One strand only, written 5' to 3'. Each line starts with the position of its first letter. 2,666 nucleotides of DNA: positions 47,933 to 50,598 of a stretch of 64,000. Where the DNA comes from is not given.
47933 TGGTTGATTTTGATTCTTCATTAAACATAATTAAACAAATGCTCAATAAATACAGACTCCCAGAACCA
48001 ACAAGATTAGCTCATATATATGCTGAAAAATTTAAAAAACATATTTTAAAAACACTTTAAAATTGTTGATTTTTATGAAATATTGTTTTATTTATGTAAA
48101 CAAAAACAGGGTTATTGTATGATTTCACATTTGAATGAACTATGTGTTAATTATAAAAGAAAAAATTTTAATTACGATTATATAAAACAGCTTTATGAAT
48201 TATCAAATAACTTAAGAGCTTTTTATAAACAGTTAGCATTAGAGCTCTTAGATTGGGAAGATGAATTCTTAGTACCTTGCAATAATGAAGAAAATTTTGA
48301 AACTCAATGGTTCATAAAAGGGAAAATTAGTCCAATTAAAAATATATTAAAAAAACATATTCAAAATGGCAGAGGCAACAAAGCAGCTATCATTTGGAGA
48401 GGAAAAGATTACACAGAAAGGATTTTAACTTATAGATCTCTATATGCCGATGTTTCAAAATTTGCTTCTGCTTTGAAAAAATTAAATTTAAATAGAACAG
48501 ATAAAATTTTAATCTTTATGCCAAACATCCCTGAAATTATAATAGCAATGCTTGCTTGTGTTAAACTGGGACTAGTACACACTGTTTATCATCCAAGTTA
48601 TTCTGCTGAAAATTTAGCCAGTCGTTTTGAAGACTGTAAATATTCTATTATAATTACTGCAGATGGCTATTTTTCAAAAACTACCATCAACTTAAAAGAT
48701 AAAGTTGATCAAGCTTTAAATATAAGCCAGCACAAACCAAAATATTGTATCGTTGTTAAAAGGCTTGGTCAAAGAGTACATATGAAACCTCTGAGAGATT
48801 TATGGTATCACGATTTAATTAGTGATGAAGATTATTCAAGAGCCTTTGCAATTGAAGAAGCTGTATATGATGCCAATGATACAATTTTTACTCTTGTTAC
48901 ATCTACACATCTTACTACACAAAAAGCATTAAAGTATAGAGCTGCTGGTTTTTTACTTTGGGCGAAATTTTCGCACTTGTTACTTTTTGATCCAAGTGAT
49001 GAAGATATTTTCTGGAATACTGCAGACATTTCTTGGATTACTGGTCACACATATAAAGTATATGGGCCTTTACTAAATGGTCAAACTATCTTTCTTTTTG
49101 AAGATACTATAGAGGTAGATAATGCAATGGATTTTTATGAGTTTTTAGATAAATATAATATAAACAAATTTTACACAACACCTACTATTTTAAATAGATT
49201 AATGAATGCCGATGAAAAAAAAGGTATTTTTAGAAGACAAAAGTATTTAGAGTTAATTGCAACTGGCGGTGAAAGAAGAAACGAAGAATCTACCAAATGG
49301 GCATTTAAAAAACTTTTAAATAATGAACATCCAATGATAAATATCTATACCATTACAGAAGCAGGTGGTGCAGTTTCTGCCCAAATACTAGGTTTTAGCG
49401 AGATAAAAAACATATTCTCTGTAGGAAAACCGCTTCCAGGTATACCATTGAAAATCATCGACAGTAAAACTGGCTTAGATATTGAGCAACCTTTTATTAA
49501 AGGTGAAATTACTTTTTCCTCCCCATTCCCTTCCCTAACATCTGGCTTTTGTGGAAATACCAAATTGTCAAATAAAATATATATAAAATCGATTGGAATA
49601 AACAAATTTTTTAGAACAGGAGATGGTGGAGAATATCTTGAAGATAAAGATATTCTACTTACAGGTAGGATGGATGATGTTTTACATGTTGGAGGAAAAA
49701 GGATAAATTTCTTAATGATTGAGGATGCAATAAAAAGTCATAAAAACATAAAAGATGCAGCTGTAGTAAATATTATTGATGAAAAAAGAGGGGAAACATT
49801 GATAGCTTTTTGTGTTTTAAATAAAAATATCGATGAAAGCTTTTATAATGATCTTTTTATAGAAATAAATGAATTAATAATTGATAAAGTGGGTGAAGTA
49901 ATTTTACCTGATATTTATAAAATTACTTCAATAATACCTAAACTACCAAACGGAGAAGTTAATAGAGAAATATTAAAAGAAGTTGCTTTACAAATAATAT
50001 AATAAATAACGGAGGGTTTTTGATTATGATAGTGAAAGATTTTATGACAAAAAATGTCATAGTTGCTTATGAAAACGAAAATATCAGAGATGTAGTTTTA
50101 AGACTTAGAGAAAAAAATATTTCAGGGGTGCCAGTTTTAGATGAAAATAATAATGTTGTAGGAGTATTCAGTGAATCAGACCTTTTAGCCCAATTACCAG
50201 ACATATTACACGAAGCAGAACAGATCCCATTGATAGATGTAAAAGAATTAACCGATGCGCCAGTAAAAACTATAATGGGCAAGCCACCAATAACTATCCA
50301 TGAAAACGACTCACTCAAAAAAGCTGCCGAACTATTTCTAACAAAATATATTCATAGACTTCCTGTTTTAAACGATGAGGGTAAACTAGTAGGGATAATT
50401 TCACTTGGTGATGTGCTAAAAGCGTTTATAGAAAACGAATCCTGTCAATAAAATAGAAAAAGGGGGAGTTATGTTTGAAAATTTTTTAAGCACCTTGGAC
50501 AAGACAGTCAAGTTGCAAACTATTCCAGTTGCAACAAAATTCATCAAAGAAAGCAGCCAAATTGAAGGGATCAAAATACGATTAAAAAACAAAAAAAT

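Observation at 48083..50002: Acetyl-CoA-synthetase-like protein with a degenerate P-loop and no catalytic lysine: a likely pseudo-enzyme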

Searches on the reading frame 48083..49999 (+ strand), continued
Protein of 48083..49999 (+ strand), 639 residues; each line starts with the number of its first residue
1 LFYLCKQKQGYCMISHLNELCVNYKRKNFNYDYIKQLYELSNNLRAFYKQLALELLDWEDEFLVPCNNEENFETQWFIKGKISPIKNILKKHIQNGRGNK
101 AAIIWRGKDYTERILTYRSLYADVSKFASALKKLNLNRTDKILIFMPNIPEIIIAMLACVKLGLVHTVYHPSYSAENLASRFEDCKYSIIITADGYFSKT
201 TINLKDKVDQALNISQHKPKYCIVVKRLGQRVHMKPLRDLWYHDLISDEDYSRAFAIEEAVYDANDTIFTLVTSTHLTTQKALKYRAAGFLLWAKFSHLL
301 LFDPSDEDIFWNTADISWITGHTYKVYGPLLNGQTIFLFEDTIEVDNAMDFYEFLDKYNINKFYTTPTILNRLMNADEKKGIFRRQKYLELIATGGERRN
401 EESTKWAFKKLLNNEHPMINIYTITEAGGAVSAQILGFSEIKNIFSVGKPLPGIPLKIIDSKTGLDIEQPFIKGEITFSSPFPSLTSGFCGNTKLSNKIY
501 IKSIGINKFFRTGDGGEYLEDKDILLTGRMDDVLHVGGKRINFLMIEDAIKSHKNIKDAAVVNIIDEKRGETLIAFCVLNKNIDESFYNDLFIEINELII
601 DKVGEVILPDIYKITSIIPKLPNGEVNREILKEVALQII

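Call 66: list_cluster_members(proteins=[P0003, P0001, P0024])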
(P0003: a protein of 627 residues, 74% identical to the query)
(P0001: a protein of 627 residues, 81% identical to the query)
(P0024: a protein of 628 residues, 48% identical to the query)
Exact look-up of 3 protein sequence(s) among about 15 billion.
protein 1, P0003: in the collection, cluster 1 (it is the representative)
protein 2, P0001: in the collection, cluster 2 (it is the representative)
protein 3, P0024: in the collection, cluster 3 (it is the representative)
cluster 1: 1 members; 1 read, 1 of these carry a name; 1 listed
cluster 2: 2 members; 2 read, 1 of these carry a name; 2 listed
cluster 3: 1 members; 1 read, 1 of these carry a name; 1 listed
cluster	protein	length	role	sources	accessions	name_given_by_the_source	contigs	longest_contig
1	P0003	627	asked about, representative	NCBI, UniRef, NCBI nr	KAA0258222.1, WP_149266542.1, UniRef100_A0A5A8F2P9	AMP-binding protein [Deferribacter autotrophicus] | acetate--CoA ligase n=1 Tax=Deferribacter autotrophicus TaxID=500465 ...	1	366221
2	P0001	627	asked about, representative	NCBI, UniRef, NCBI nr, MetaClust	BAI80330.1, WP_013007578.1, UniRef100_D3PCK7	acetyl-CoA synthetase [Deferribacter desulfuricans SSM1] | acetate--CoA ligase n=1 Tax=Deferribacter desulfuricans (strain DSM 14783 / JCM 11476 / ... | AMP-binding protein [Deferribacter desulfuricans]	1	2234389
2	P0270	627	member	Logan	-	-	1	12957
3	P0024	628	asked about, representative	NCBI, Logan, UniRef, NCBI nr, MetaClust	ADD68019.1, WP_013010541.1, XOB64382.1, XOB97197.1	AMP-dependent synthetase and ligase [Denitrovibrio acetiphilus DSM 12809] | acetate--CoA ligase n=1 Tax=Denitrovibrio acetiphilus (strain DSM 12809 / NBRC 114555 / ... | AMP-binding protein [Denitrovibrio acetiphilus]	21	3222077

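Call 80: find_homologous_proteins(query=L050:3051-5021:-, max_evalue=1e-100)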
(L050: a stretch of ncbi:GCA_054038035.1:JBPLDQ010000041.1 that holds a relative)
Query L050:3051-5021:- (656 aa): 8000 proteins with E <= 1e-100 among 8000 candidates; the best 120 are listed.
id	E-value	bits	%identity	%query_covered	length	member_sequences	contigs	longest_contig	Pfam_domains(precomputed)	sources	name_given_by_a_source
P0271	0.0e+0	1517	97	100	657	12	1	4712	PF16177.12,PF00501.35,PF13193.13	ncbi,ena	-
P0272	0.0e+0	1375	88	100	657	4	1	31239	PF16177.12,PF00501.35,PF13193.13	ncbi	-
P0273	0.0e+0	1367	87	100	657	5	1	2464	PF16177.12,PF00501.35,PF13193.13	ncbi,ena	-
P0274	0.0e+0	1329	84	100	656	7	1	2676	PF16177.12,PF00501.35,PF13193.13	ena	-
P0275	0.0e+0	1286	81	100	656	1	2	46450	PF16177.12,PF00501.35,PF13193.13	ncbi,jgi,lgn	-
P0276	0.0e+0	1213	77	99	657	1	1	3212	PF16177.12,PF00501.35,PF13193.13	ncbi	-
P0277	0.0e+0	1204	77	99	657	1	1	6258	PF16177.12,PF00501.35,PF13193.13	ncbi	-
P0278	0.0e+0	1204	76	99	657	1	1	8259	PF16177.12,PF00501.35,PF13193.13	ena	-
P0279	0.0e+0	1203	76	99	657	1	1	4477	PF16177.12,PF00501.35,PF13193.13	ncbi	-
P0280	0.0e+0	1202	76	99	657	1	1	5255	PF16177.12,PF00501.35,PF13193.13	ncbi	-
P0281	0.0e+0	1201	76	99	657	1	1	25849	PF16177.12,PF00501.35,PF13193.13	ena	-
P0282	0.0e+0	1201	76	99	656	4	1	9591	PF16177.12,PF00501.35,PF13193.13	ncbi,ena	-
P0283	0.0e+0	1195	75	99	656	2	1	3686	PF16177.12,PF00501.35,PF13193.13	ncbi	-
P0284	0.0e+0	1194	76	99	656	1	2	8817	PF16177.12,PF00501.35,PF13193.13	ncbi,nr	ncbi:MAG: acetate--CoA ligase [Candidatus Dadabacteria bacterium]|nr:MAG: acetate--CoA ligase [Candi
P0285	0.0e+0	1192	75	99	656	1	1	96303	PF16177.12,PF00501.35,PF13193.13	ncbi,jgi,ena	-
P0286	0.0e+0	1190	75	99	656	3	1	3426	PF16177.12,PF00501.35,PF13193.13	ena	-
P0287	0.0e+0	1189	76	99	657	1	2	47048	PF16177.12,PF00501.35,PF13193.13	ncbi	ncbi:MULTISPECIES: acetate--CoA ligase [Deferrisoma]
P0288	0.0e+0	1172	76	99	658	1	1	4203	PF16177.12,PF00501.35,PF13193.13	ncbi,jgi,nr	ncbi:MAG: acetate--CoA ligase [Deltaproteobacteria bacterium]|nr:acetate--CoA ligase [Deltaproteobac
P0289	0.0e+0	1163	73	99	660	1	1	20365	PF16177.12,PF00501.35,PF13193.13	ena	-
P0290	0.0e+0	1162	72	100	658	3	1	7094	PF16177.12,PF00501.35,PF13193.13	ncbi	-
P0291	0.0e+0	1161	74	99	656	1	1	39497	PF16177.12,PF00501.35,PF13193.13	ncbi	-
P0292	0.0e+0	1159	73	100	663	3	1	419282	PF16177.12,PF00501.35,PF13193.13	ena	-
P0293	0.0e+0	1158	73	99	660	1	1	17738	PF16177.12,PF00501.35,PF13193.13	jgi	jgi:acetyl-CoA synthetase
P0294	0.0e+0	1156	74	99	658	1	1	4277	PF16177.12,PF00501.35,PF13193.13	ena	-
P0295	0.0e+0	1156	74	99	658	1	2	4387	PF16177.12,PF00501.35,PF13193.13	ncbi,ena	-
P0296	0.0e+0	1155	73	99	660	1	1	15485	PF16177.12,PF00501.35,PF13193.13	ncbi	ncbi:MAG: acetate--CoA ligase [Thermodesulfobacteriota bacterium]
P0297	0.0e+0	1154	74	99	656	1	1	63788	PF16177.12,PF00501.35,PF13193.13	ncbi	-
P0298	0.0e+0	1154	74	99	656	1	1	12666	PF16177.12,PF00501.35,PF13193.13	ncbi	-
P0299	0.0e+0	1153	74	99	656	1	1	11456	PF16177.12,PF00501.35,PF13193.13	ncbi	-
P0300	0.0e+0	1152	74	99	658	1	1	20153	PF16177.12,PF00501.35,PF13193.13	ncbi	-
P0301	0.0e+0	1152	74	99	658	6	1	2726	PF16177.12,PF00501.35,PF13193.13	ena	-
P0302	0.0e+0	1152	72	99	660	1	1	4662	PF16177.12,PF00501.35,PF13193.13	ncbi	-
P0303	0.0e+0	1152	72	99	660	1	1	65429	PF16177.12,PF00501.35,PF13193.13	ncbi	ncbi:MAG: acetate--CoA ligase [Deferrisomatales bacterium]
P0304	0.0e+0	1152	72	99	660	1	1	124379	PF16177.12,PF00501.35,PF13193.13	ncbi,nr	ncbi:MAG: acetate--CoA ligase [Deferrisomatales bacterium]|nr:acetate--CoA ligase [Deferrisomatales 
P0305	0.0e+0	1150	73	99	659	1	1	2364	PF16177.12,PF00501.35,PF13193.13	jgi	-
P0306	0.0e+0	1150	73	99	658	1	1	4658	PF16177.12,PF00501.35,PF13193.13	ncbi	-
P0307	0.0e+0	1149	72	100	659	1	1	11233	PF16177.12,PF00501.35,PF13193.13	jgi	jgi:acetyl-CoA synthetase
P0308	0.0e+0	1148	74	99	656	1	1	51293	PF16177.12,PF00501.35,PF13193.13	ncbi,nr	ncbi:MAG: acetate--CoA ligase [Deltaproteobacteria bacterium]|nr:acetate--CoA ligase [Candidatus Ana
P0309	0.0e+0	1147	74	99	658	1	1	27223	PF16177.12,PF00501.35,PF13193.13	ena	-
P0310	0.0e+0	1147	74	99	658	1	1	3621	PF16177.12,PF00501.35,PF13193.13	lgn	-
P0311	0.0e+0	1146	72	100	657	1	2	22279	PF16177.12,PF00501.35,PF13193.13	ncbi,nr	ncbi:MAG: acetate--CoA ligase [Deltaproteobacteria bacterium]|nr:acetate--CoA ligase [Candidatus Ana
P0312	0.0e+0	1146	74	99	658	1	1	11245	PF16177.12,PF00501.35,PF13193.13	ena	-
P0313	0.0e+0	1145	74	98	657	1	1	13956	PF16177.12,PF00501.35,PF13193.13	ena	-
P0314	0.0e+0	1144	73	98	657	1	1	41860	PF16177.12,PF00501.35,PF13193.13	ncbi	-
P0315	0.0e+0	1144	73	100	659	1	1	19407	PF16177.12,PF00501.35,PF13193.13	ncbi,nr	ncbi:MAG: acetate--CoA ligase [Deltaproteobacteria bacterium]|nr:acetate--CoA ligase [Deltaproteobac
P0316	0.0e+0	1144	72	99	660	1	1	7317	PF16177.12,PF00501.35,PF13193.13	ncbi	ncbi:MAG: acetate--CoA ligase [Deferrisomatales bacterium]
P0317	0.0e+0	1144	72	99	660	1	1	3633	PF16177.12,PF00501.35,PF13193.13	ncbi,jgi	-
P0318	0.0e+0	1143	74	98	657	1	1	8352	PF16177.12,PF00501.35,PF13193.13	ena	-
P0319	0.0e+0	1142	73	99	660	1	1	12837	PF16177.12,PF00501.35,PF13193.13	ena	-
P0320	0.0e+0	1140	73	99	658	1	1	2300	PF16177.12,PF00501.35,PF13193.13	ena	-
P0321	0.0e+0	1137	72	99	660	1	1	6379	PF16177.12,PF00501.35,PF13193.13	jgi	jgi:acetyl-CoA synthetase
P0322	0.0e+0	1136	72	99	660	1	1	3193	PF16177.12,PF00501.35,PF13193.13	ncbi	-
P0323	0.0e+0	1136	72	99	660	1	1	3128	PF16177.12,PF00501.35,PF13193.13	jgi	jgi:acetyl-CoA synthetase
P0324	0.0e+0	1133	72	100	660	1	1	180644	PF16177.12,PF00501.35,PF13193.13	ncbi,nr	ncbi:MAG: acetate--CoA ligase [Deltaproteobacteria bacterium]|nr:acetate--CoA ligase [Deltaproteobac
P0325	0.0e+0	1131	71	99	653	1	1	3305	PF16177.12,PF00501.35,PF13193.13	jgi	jgi:acetyl-CoA synthetase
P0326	0.0e+0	1130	73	98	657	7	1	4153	PF16177.12,PF00501.35,PF13193.13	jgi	jgi:acetyl-CoA synthetase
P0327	0.0e+0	1127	70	100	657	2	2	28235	PF16177.12,PF00501.35,PF13193.13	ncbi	-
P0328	0.0e+0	1125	72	100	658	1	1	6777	PF16177.12,PF00501.35,PF13193.13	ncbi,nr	ncbi:MAG: acetate--CoA ligase [Xanthomonadaceae bacterium]|nr:acetate--CoA ligase [Xanthomonadaceae 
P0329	0.0e+0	1123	72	99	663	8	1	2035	PF16177.12,PF00501.35,PF13193.13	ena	-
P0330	0.0e+0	1122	72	99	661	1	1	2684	PF16177.12,PF00501.35,PF13193.13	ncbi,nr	ncbi:acetate--CoA ligase [bacterium]|nr:MAG: acetate--CoA ligase [bacterium]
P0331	0.0e+0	1121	72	99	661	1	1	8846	PF16177.12,PF00501.35,PF13193.13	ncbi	-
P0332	0.0e+0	1120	72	99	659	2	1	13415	PF16177.12,PF00501.35,PF13193.13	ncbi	-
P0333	0.0e+0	1120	72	99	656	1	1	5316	PF16177.12,PF00501.35,PF13193.13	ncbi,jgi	-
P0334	0.0e+0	1119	71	99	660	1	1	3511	PF16177.12,PF00501.35,PF13193.13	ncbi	ncbi:MAG TPA: acetate--CoA ligase [Candidatus Deferrimicrobiaceae bacterium]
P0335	0.0e+0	1119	71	100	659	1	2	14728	PF16177.12,PF00501.35,PF13193.13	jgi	jgi:acetyl-CoA synthetase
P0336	0.0e+0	1113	72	99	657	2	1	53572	PF16177.12,PF00501.35,PF13193.13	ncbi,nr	ncbi:MAG: acetate--CoA ligase [Deltaproteobacteria bacterium]|nr:MAG: acetate--CoA ligase [Deltaprot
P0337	0.0e+0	1113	72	98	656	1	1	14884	PF16177.12,PF00501.35,PF13193.13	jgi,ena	-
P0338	0.0e+0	1111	72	99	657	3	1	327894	PF16177.12,PF00501.35,PF13193.13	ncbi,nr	ncbi:MAG: acetate--CoA ligase [Desulfobacterales bacterium]|nr:acetate--CoA ligase [Desulfobacterale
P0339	0.0e+0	1110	72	98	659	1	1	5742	PF16177.12,PF00501.35,PF13193.13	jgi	-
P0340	0.0e+0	1106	72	99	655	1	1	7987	PF16177.12,PF00501.35,PF13193.13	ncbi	-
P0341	0.0e+0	1106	72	99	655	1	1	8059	PF16177.12,PF00501.35,PF13193.13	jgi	-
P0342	0.0e+0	1104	71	99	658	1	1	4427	PF16177.12,PF00501.35,PF13193.13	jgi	jgi:acetyl-CoA synthetase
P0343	0.0e+0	1102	71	98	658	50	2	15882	PF16177.12,PF00501.35,PF13193.13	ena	-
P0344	0.0e+0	1101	71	99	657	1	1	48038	PF16177.12,PF00501.35,PF13193.13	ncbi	-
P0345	0.0e+0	1097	71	99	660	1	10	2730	PF16177.12,PF00501.35,PF13193.13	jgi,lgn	-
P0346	0.0e+0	1096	70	100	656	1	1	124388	PF16177.12,PF00501.35,PF13193.13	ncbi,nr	ncbi:MAG: acetate--CoA ligase [Nitrospirae bacterium]|nr:acetate--CoA ligase [Nitrospirota bacterium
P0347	0.0e+0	1096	70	99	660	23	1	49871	PF16177.12,PF00501.35,PF13193.13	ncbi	ncbi:MAG: acetate--CoA ligase [Spirochaetota bacterium]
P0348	0.0e+0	1094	71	99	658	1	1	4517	PF16177.12,PF00501.35,PF13193.13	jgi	-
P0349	0.0e+0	1093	71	99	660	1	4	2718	PF16177.12,PF00501.35,PF13193.13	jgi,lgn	-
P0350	0.0e+0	1093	70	99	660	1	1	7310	PF16177.12,PF00501.35,PF13193.13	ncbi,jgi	jgi:acetyl-CoA synthetase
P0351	0.0e+0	1093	70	100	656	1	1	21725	PF16177.12,PF00501.35,PF13193.13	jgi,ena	-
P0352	0.0e+0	1092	70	99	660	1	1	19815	PF16177.12,PF00501.35,PF13193.13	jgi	-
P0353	0.0e+0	1092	70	99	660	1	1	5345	PF16177.12,PF00501.35,PF13193.13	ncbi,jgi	jgi:acetyl-CoA synthetase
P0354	0.0e+0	1091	70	99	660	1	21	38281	PF16177.12,PF00501.35,PF13193.13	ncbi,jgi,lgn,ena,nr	ncbi:MAG TPA: acetate--CoA ligase [Spirochaetota bacterium]|nr:acetate--CoA ligase [Spirochaetota ba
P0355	0.0e+0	1091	70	99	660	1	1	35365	PF16177.12,PF00501.35,PF13193.13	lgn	-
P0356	0.0e+0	1089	70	99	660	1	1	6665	PF16177.12,PF00501.35,PF13193.13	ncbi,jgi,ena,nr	ncbi:MAG TPA: acetate--CoA ligase [Spirochaetota bacterium]|nr:acetate--CoA ligase [Spirochaetota ba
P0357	0.0e+0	1088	70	99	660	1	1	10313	PF16177.12,PF00501.35,PF13193.13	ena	-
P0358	0.0e+0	1088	70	99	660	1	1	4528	PF16177.12,PF00501.35,PF13193.13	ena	-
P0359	0.0e+0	1087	70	99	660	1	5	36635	PF16177.12,PF00501.35,PF13193.13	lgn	-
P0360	0.0e+0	1087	71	98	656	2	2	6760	PF16177.12,PF00501.35,PF13193.13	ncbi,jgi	-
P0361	0.0e+0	1087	70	99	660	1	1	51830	PF16177.12,PF00501.35,PF13193.13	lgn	-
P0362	0.0e+0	1087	70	99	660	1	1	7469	PF16177.12,PF00501.35,PF13193.13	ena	-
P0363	0.0e+0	1087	71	99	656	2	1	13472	PF16177.12,PF00501.35,PF13193.13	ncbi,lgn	-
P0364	0.0e+0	1086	70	99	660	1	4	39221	PF16177.12,PF00501.35,PF13193.13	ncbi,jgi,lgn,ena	-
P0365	0.0e+0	1086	70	99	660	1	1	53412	PF16177.12,PF00501.35,PF13193.13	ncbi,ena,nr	ncbi:MAG: acetate--CoA ligase [Spirochaetes bacterium]|nr:acetate--CoA ligase [Spirochaetota bacteri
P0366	0.0e+0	1085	70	99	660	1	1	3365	PF16177.12,PF00501.35,PF13193.13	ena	-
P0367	0.0e+0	1085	69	99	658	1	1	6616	PF16177.12,PF00501.35,PF13193.13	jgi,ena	-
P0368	0.0e+0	1085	70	99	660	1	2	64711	PF16177.12,PF00501.35,PF13193.13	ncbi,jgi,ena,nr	ncbi:MAG TPA: acetate--CoA ligase [Spirochaetota bacterium]|nr:acetate--CoA ligase [Spirochaetota ba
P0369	0.0e+0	1085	70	99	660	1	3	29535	PF16177.12,PF00501.35,PF13193.13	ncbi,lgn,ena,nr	ncbi:MAG TPA: acetate--CoA ligase [Spirochaetota bacterium]|nr:acetate--CoA ligase [Spirochaetota ba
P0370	0.0e+0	1085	70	99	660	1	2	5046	PF16177.12,PF00501.35,PF13193.13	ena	-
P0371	0.0e+0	1085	70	99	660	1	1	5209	PF16177.12,PF00501.35,PF13193.13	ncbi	ncbi:MAG: acetate--CoA ligase [Spirochaetota bacterium]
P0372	0.0e+0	1085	70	99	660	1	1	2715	PF16177.12,PF00501.35,PF13193.13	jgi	-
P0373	0.0e+0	1084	70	99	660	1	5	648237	PF16177.12,PF00501.35,PF13193.13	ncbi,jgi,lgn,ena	-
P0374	0.0e+0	1084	70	99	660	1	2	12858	PF16177.12,PF00501.35,PF13193.13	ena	-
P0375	0.0e+0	1083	70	99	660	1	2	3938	PF16177.12,PF00501.35,PF13193.13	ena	-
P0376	0.0e+0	1083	71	99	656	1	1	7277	PF16177.12,PF00501.35,PF13193.13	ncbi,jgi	-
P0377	0.0e+0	1083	70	99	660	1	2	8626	PF16177.12,PF00501.35,PF13193.13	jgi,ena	-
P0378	0.0e+0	1083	70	99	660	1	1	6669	PF16177.12,PF00501.35,PF13193.13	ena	-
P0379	0.0e+0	1083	69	100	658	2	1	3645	PF16177.12,PF00501.35,PF13193.13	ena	-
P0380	0.0e+0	1083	70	99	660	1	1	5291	PF16177.12,PF00501.35,PF13193.13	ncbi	-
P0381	0.0e+0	1082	70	99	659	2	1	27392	PF16177.12,PF00501.35,PF13193.13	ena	-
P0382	0.0e+0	1081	69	100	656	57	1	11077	PF16177.12,PF00501.35,PF13193.13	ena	-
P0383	0.0e+0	1081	69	99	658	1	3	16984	PF16177.12,PF00501.35,PF13193.13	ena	-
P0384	0.0e+0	1080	70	99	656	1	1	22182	PF16177.12,PF00501.35,PF13193.13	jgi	jgi:acetyl-CoA synthetase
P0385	0.0e+0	1079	70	99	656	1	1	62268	PF16177.12,PF00501.35,PF13193.13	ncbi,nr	ncbi:MAG: acetate--CoA ligase [Syntrophales bacterium]|nr:acetate--CoA ligase [Syntrophales bacteriu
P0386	0.0e+0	1078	71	99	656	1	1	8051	PF16177.12,PF00501.35,PF13193.13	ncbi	-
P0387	0.0e+0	1076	69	99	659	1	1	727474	PF16177.12,PF00501.35,PF13193.13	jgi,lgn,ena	-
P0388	0.0e+0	1076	70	100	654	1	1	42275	PF16177.12,PF00501.35,PF13193.13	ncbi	-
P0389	0.0e+0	1076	69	99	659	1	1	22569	PF16177.12,PF00501.35,PF13193.13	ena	-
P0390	0.0e+0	1075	69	99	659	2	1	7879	PF16177.12,PF00501.35,PF13193.13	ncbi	ncbi:MAG: acetate--CoA ligase [Spirochaetota bacterium]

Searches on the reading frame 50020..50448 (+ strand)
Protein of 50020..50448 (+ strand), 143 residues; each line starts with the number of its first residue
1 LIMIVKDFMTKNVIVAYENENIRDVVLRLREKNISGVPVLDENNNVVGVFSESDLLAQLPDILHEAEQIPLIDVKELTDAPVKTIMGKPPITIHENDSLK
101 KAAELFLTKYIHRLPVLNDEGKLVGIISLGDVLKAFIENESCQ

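Call 10: search_protein_families(library=pfam, proteins=[window:50020-50448:+], max_evalue=0.01)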
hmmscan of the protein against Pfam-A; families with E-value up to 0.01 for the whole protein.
window:50020-50448:+ (143 aa): 1 family
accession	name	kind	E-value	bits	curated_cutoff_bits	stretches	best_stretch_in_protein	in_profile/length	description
PF00571.33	CBS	-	2.3e-36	124.3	24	2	82-137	1-56/57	CBS domain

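Call 75: search_solved_structures(query=window:50026-50448:+, max_evalue=0.00001)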
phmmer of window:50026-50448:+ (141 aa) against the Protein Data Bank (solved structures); distinct sequences matched with E-value up to 0.00001: 54.
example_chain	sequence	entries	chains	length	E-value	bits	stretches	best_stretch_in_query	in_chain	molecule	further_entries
3kh5_A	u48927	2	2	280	3.3e-29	104.8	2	2-134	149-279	protein MJ1225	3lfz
2yzq_A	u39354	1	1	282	1.5e-24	89.7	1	90-135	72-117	Putative uncharacterized protein PH1780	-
3kpc_A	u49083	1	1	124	6.5e-23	84.4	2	80-138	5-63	Uncharacterized protein MJ0100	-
3kpb_A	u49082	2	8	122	7e-23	84.3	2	80-138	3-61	Uncharacterized protein MJ0100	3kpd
9znf_4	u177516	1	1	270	1.1e-18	70.7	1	6-136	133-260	CBS domain-containing protein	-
9zni_6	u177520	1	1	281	8.9e-17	64.5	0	68-136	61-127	CBS domain-containing protein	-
9sr9_H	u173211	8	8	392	1.3e-16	64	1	3-61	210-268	Dehydrogenase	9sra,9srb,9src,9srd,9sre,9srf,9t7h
4gqy_A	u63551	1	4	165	6.2e-15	58.6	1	3-136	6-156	CBS domain-containing protein CBSX2, chloroplastic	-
3ddj_A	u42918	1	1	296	8.2e-15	58.2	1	4-133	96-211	CBS domain-containing protein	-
3sl7_A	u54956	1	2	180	9.1e-15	58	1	3-136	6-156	CBS domain-containing protein CBSX2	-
5awe_A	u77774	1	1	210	3e-14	56.3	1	1-136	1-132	Putative acetoin utilization protein, acetoin dehydrogenase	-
2p9m_A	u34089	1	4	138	5.3e-14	55.6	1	3-133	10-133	Hypothetical protein MJ0922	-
9zng_7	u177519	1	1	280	8.4e-14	54.9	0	82-132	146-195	CBS domain-containing protein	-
4gqw_A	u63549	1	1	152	1e-13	54.6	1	3-136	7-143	CBS domain-containing protein CBSX1, chloroplastic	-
9e6q_3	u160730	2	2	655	1.4e-13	54.2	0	75-137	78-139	Putative signal-transduction protein with CBS domains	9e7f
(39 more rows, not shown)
